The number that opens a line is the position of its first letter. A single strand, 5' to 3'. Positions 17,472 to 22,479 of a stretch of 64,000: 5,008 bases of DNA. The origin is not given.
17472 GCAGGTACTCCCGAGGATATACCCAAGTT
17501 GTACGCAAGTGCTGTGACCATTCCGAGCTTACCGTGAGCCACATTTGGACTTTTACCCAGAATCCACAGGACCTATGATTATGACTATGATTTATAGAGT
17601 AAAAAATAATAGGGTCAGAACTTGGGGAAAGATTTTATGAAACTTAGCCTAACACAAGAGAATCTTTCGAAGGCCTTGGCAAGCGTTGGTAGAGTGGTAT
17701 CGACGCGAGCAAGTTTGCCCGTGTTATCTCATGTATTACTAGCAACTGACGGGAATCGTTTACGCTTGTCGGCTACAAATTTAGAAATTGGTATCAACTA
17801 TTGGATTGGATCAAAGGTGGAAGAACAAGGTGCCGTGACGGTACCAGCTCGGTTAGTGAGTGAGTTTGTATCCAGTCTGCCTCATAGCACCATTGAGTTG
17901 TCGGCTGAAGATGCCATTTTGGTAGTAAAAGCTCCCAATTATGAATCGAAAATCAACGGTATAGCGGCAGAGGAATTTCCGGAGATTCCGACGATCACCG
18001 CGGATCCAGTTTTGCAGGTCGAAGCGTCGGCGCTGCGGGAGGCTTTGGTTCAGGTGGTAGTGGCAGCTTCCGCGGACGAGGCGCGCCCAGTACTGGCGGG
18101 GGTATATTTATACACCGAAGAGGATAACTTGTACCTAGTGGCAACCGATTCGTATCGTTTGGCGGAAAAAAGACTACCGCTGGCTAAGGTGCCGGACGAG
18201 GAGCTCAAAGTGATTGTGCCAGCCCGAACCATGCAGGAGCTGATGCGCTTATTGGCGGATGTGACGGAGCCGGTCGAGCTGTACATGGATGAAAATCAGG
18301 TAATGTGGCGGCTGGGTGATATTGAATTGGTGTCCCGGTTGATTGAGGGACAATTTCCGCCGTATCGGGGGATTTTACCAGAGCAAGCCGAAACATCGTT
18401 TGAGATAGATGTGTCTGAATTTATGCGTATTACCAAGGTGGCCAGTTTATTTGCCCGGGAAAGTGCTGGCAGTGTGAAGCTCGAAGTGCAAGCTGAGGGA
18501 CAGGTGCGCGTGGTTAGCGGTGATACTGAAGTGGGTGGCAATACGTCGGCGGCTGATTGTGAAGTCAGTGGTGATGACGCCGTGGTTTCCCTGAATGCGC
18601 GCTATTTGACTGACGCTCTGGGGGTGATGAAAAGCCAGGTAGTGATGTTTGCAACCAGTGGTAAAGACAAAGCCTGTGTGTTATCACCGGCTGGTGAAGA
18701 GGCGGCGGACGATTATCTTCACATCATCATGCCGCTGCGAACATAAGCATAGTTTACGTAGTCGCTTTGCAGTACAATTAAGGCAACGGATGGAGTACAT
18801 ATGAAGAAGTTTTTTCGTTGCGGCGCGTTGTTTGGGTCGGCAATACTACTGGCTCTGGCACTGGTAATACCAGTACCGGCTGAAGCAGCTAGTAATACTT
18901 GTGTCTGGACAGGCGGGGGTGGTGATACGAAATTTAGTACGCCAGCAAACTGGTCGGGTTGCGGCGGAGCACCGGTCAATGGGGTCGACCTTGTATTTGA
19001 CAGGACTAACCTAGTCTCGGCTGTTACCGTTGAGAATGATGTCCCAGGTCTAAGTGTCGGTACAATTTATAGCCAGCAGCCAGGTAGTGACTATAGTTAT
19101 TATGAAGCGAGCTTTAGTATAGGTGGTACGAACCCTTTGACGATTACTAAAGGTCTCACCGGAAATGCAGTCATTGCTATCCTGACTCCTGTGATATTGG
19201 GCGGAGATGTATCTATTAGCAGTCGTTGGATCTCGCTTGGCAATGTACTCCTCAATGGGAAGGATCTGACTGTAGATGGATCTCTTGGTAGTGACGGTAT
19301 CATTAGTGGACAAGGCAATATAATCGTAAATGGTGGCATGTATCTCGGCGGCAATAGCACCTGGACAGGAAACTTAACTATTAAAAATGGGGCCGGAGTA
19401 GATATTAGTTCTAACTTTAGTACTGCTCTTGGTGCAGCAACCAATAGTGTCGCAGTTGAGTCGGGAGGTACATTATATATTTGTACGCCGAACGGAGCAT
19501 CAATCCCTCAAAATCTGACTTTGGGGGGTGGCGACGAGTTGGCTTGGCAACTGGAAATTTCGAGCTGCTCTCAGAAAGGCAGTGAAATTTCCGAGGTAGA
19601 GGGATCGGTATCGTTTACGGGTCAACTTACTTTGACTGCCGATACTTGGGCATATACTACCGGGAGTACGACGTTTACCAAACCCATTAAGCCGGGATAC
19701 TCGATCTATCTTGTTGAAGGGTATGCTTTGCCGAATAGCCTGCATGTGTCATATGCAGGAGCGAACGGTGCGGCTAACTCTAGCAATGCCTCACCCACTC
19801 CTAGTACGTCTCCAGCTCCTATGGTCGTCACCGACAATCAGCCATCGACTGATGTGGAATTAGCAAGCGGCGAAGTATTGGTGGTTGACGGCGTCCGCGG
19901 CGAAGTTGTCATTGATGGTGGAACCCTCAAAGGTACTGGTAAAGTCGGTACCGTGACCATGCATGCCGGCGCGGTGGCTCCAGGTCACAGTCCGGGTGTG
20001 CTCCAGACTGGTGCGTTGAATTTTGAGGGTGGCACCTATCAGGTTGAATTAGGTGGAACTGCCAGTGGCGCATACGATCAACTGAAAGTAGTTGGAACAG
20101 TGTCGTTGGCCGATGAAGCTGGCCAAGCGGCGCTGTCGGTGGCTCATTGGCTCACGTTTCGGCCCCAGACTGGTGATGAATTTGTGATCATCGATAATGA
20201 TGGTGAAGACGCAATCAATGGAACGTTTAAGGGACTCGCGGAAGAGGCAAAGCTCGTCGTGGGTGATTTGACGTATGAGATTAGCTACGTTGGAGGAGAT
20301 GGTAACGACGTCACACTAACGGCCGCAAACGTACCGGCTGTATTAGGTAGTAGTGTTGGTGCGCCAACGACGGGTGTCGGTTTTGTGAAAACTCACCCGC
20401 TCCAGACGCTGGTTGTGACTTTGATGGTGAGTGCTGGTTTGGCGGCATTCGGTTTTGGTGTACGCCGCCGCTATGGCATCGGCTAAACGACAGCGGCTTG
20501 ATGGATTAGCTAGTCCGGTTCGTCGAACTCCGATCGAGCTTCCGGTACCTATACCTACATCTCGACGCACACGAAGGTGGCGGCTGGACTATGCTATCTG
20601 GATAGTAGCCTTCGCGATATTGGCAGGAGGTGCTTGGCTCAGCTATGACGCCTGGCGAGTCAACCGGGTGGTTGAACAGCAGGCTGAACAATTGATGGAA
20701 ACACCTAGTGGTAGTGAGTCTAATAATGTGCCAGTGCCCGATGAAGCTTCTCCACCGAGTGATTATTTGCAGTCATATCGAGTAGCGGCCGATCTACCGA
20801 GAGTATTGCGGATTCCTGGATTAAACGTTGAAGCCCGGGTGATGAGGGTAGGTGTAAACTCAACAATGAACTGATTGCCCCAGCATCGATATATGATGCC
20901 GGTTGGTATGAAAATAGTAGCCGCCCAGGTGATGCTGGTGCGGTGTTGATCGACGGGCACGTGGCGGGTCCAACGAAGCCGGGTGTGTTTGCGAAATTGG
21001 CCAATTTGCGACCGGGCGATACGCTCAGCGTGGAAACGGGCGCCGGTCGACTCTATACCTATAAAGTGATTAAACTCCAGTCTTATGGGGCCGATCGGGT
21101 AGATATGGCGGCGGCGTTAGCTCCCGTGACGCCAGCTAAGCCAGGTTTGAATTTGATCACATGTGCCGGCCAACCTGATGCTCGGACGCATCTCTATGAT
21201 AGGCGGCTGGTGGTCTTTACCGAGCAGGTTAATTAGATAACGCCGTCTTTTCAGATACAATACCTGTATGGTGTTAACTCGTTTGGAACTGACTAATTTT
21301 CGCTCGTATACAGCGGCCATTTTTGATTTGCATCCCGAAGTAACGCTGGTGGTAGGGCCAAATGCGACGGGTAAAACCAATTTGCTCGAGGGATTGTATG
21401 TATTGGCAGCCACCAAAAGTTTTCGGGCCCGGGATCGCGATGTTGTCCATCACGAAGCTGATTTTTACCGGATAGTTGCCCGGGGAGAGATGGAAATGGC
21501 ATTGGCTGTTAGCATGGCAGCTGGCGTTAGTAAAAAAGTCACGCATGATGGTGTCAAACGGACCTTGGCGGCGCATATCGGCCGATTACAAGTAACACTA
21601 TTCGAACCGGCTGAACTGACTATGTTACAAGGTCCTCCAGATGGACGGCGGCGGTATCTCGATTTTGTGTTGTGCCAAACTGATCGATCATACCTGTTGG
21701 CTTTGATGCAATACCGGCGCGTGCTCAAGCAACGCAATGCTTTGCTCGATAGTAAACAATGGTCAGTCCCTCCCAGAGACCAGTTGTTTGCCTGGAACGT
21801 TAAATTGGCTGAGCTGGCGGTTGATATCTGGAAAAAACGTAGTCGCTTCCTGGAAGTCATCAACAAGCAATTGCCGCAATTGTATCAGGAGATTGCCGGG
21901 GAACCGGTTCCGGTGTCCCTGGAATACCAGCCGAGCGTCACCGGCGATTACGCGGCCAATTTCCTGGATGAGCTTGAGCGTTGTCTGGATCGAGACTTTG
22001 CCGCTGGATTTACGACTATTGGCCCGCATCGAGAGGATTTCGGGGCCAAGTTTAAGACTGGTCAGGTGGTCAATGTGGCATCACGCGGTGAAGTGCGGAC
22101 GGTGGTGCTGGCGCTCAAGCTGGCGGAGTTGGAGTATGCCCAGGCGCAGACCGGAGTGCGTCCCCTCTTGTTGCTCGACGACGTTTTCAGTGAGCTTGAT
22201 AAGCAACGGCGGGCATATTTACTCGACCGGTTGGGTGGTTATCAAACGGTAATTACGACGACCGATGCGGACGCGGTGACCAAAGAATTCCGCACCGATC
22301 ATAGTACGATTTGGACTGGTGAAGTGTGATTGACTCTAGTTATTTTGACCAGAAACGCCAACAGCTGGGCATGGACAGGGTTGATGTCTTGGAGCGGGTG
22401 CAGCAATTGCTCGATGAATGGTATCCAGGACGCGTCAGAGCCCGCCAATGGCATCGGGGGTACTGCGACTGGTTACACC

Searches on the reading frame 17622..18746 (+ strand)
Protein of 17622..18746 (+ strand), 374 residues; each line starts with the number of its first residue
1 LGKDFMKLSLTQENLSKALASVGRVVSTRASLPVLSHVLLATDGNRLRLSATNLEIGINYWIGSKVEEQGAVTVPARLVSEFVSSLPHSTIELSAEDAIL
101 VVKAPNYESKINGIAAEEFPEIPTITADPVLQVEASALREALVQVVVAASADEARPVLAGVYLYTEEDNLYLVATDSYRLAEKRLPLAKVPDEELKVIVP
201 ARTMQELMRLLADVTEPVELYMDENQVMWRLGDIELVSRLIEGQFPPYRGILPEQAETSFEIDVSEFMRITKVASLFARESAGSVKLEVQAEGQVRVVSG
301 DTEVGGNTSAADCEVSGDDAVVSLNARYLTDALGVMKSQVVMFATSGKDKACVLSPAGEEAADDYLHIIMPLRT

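Call 42: search_protein_families(library=pfam, max_evalue=0.001, proteins=[window:17622-18746:+])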
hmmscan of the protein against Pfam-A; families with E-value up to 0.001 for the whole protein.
window:17622-18746:+ (374 aa): 3 families
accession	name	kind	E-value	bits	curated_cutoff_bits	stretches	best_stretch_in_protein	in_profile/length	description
PF00712.24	DNA_pol3_beta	-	2.8e-35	121.5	24.4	2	6-123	1-120/120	DNA polymerase III beta subunit, N-terminal domain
PF02767.21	DNA_pol3_beta_2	-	4.4e-34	117.7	27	1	133-246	2-115/116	DNA polymerase III beta subunit, central domain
PF02768.20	DNA_pol3_beta_3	-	8.1e-20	71.3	27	1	251-372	3-120/121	DNA polymerase III beta subunit, C-terminal domain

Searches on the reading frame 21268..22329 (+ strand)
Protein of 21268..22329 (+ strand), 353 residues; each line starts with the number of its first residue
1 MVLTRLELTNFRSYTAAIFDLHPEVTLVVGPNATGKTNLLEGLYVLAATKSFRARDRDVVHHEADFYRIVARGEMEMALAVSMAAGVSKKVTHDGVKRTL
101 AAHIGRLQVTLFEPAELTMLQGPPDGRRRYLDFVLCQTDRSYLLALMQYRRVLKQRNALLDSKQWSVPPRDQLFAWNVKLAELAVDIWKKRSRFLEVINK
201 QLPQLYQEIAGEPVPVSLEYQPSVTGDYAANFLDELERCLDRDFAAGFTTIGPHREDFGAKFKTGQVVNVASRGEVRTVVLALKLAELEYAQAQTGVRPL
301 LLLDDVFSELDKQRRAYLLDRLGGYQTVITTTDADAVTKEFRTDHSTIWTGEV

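Call 43: search_protein_families(library=pfam, max_evalue=0.0001, proteins=[window:21268-22329:+])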
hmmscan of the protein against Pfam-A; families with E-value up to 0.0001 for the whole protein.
window:21268-22329:+ (353 aa): 5 families
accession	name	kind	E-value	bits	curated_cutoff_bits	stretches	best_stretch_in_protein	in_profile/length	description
PF02463.25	SMC_N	-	7.6e-19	68.4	40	1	3-334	2-199/220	RecF/RecN/SMC N terminal domain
PF13175.12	AAA_15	-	1.2e-11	45.3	32.1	1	1-63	1-61/374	AAA ATPase domain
PF13476.12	AAA_23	-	4.5e-08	34.4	27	1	5-68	1-67/201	AAA domain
PF13304.12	AAA_21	-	3.4e-06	27.8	27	1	25-56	1-26/304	AAA domain, putative AbiEii toxin, Type IV TA system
PF13514.12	AAA_27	-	9.2e-05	22.6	22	0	1-72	1-73/206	AAA domain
